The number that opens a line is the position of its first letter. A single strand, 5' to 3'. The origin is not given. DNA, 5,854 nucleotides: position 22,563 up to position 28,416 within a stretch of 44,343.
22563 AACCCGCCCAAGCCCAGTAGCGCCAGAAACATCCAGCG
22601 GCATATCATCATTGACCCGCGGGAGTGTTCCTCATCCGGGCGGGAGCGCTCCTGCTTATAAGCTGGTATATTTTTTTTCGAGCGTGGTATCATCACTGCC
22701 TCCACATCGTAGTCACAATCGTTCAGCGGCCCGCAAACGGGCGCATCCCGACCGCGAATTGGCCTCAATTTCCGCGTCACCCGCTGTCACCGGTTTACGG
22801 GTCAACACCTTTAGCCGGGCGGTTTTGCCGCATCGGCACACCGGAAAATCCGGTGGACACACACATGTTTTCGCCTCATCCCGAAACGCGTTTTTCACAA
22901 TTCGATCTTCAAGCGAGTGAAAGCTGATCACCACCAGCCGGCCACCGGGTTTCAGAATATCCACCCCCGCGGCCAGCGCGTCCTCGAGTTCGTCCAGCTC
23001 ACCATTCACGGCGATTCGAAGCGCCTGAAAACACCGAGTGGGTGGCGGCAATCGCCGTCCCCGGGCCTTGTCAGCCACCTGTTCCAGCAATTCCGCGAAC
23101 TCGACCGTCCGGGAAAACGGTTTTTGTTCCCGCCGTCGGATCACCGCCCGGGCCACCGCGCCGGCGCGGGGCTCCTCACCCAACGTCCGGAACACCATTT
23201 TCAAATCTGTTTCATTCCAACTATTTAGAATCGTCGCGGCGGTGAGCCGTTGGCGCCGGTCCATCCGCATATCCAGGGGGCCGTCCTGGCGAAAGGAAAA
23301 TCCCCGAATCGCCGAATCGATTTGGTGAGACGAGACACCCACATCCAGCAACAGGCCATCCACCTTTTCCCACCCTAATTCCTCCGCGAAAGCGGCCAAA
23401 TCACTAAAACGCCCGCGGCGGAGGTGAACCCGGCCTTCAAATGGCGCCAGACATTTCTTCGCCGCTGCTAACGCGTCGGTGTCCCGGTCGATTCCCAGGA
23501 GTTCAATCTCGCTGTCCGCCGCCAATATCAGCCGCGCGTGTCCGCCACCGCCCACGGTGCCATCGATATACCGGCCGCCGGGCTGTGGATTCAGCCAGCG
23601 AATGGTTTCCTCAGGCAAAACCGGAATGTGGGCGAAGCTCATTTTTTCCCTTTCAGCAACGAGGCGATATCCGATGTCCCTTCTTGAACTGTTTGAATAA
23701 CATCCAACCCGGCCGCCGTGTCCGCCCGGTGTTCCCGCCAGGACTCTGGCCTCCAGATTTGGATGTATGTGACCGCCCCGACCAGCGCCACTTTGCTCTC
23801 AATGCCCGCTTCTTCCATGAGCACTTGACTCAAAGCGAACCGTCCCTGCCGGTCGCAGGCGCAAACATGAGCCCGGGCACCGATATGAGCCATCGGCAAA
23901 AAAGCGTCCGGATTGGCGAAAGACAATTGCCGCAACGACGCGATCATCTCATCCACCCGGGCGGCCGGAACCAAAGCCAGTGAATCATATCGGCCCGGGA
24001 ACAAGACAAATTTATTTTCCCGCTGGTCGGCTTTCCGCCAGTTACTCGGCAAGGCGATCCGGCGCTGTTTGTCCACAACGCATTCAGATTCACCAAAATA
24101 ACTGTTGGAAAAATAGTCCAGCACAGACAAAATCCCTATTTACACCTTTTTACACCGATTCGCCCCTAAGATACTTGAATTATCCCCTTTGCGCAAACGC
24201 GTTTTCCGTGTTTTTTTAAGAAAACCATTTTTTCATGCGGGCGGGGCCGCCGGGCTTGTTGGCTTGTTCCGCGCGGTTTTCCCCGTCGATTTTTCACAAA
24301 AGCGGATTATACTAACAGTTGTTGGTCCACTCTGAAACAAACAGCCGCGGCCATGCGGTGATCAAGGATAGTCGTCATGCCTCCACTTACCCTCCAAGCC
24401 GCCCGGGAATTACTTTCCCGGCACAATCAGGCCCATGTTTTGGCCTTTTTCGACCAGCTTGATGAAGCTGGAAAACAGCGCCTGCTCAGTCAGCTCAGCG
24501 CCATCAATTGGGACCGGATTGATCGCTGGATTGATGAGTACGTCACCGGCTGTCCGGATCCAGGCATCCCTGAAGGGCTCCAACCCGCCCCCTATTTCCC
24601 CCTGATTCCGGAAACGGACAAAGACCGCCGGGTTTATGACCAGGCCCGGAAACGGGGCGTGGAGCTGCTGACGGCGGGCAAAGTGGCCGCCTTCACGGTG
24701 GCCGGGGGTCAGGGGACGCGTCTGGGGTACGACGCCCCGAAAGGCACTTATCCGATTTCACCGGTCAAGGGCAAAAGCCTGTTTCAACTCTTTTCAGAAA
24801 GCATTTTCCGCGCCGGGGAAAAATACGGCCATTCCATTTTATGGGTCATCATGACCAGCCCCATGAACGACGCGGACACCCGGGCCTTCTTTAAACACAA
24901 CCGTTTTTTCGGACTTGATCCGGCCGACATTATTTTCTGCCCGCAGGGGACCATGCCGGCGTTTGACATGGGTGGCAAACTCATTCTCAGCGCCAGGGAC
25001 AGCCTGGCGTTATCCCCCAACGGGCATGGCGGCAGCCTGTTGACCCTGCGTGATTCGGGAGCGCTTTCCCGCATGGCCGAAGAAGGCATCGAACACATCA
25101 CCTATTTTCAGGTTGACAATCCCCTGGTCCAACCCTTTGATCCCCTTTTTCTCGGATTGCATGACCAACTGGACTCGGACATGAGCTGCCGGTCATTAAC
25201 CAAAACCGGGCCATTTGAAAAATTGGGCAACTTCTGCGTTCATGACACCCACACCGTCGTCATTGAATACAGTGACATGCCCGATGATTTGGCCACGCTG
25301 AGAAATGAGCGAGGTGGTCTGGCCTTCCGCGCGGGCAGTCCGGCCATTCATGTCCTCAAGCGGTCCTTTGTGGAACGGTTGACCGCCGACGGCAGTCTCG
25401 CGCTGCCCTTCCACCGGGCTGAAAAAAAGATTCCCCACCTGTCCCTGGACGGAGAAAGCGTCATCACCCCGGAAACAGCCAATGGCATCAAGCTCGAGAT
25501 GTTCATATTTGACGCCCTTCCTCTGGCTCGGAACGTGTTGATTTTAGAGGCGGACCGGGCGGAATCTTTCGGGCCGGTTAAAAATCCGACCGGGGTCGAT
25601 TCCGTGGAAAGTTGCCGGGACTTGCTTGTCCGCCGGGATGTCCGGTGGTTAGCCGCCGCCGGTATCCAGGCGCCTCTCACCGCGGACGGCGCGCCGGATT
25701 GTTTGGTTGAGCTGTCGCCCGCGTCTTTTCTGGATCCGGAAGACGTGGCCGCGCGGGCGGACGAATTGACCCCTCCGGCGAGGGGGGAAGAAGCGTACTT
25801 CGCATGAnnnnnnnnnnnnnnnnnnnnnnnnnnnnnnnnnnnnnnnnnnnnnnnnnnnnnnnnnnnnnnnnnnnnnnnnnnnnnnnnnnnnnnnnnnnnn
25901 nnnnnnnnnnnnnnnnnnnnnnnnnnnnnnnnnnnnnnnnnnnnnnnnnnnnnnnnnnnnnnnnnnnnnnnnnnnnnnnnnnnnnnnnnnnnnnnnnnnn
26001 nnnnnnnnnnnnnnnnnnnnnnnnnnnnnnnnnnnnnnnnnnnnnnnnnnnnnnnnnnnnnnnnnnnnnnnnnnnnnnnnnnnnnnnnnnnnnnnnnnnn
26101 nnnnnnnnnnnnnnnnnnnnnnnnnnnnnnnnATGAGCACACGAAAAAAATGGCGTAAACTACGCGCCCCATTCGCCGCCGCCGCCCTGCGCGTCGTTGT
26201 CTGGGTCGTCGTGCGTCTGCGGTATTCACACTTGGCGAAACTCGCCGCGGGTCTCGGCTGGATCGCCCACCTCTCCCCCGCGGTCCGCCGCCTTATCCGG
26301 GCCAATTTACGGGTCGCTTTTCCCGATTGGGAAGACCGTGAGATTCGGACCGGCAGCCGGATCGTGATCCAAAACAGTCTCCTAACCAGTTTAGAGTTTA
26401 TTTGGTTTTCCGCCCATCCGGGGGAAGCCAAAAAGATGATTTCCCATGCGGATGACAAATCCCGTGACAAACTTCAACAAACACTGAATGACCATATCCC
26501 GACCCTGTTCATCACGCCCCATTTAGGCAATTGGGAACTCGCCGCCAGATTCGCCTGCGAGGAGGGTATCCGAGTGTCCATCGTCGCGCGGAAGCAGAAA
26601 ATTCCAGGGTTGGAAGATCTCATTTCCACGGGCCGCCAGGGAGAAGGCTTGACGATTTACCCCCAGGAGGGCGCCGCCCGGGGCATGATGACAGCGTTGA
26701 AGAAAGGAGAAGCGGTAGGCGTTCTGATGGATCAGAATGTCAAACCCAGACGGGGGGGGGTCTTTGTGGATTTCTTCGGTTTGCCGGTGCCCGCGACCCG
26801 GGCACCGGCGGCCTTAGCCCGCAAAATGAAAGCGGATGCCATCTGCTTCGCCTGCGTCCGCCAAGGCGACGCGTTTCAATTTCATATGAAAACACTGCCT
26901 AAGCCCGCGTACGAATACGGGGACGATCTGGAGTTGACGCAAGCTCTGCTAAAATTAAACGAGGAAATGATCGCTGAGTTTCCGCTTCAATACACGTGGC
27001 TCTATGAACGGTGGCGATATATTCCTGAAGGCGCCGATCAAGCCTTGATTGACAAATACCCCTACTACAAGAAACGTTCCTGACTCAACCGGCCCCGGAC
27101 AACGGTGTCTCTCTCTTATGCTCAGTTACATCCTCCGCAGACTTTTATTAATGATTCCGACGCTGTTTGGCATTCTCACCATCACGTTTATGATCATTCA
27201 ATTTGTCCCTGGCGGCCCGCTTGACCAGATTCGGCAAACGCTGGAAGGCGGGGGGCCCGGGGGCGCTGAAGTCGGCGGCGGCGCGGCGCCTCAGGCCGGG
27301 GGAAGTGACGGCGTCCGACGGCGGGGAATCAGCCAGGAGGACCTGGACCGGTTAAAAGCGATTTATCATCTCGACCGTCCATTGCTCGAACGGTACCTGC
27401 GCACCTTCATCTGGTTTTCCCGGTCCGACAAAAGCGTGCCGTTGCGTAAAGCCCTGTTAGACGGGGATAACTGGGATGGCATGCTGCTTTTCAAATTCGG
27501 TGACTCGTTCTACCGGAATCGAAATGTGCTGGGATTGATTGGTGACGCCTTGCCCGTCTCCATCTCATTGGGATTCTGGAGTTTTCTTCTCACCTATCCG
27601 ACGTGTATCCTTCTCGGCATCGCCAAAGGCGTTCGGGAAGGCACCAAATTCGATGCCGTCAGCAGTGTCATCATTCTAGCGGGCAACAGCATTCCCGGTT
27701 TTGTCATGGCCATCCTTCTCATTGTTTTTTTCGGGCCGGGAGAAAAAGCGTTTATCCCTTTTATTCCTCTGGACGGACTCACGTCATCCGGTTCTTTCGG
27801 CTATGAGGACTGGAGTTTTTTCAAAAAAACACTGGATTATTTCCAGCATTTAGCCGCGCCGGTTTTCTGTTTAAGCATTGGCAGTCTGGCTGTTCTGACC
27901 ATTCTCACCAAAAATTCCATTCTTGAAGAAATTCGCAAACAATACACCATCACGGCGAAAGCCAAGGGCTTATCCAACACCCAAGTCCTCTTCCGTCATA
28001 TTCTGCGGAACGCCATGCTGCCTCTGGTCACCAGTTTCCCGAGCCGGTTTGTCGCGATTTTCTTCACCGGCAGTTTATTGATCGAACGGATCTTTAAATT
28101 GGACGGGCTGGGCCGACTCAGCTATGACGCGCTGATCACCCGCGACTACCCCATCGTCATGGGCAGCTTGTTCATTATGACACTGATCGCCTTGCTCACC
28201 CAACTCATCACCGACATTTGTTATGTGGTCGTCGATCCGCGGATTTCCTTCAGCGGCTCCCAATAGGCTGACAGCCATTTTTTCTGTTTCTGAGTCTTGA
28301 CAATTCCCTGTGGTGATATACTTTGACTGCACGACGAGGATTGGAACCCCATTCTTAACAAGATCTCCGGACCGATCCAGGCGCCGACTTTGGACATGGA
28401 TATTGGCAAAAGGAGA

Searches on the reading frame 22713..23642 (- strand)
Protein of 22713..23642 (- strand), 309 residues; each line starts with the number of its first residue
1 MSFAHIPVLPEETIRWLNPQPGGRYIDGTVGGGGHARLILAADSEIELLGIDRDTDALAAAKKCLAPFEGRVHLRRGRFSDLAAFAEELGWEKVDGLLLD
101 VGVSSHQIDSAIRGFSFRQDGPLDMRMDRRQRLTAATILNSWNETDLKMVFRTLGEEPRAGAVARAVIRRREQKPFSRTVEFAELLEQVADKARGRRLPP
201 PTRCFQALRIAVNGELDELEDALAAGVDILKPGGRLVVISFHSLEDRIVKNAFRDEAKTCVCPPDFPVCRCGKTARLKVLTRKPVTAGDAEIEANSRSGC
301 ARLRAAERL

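Call 39: search_protein_families(library=pfam, proteins=[window:22713-23642:-])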
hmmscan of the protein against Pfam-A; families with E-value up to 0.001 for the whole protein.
window:22713-23642:- (309 aa): 1 family
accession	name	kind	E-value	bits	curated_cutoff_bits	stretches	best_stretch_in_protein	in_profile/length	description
PF01795.25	Methyltransf_5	-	5.9e-109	364.7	27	1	3-308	2-308/309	MraW methylase family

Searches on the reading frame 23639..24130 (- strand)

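Call 39: search_protein_families(library=pfam, proteins=[window:23639-24130:-])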
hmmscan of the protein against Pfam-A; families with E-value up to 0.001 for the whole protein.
window:23639-24130:- (163 aa): 1 family
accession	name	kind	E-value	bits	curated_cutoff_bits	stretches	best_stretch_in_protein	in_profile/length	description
PF02381.23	MraZ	-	2e-17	63.4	23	2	86-135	4-53/72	MraZ protein, putative antitoxin-like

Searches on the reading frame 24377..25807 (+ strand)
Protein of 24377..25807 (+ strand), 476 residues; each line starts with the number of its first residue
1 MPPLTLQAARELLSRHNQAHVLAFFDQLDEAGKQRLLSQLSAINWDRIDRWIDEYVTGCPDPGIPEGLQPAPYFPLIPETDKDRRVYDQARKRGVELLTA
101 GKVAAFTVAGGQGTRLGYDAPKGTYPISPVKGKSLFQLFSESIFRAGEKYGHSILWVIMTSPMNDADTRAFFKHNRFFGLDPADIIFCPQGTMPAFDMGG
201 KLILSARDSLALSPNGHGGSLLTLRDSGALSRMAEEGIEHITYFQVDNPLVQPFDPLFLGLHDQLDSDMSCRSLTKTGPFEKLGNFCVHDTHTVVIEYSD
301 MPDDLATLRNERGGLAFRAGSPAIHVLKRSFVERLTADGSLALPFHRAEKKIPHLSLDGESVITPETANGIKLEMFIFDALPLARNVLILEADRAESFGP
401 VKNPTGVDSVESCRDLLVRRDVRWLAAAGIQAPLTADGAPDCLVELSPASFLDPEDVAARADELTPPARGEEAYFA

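Call 39: search_protein_families(library=pfam, proteins=[window:24377-25807:+])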
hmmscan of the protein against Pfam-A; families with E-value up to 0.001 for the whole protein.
window:24377-25807:+ (476 aa): 1 family
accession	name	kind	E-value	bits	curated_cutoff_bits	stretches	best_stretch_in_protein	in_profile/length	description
PF01704.24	UDPGP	-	2.6e-29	102.6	22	1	98-406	51-340/413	UTP--glucose-1-phosphate uridylyltransferase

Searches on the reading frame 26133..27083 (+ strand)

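Call 39: search_protein_families(library=pfam, proteins=[window:26133-27083:+])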
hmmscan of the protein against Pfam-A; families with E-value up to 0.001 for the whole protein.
window:26133-27083:+ (316 aa): 1 family
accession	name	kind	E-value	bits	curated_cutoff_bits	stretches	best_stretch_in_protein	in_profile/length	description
PF03279.18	Lip_A_acyltrans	-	7.4e-43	147.3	22.3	1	19-295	19-294/295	Bacterial lipid A biosynthesis acyltransferase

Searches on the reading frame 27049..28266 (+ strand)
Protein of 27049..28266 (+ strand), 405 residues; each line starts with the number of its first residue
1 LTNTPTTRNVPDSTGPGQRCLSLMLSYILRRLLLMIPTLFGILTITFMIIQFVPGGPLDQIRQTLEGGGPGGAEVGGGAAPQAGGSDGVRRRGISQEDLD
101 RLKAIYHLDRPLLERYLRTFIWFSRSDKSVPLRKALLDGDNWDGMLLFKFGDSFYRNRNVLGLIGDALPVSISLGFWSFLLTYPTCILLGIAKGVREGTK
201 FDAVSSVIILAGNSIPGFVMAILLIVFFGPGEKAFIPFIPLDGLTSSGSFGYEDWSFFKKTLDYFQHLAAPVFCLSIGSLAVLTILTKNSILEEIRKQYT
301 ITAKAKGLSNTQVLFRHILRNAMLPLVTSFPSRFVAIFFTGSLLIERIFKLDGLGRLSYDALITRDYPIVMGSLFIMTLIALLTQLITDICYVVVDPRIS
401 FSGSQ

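Call 39: search_protein_families(library=pfam, proteins=[window:27049-28266:+])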
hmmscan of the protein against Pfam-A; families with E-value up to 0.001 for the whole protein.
window:27049-28266:+ (405 aa): 1 family
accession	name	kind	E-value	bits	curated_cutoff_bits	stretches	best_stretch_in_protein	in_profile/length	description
PF00528.27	BPD_transp_1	-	1.1e-34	120.2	26.4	1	187-400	2-183/184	Binding-protein-dependent transport system inner membrane component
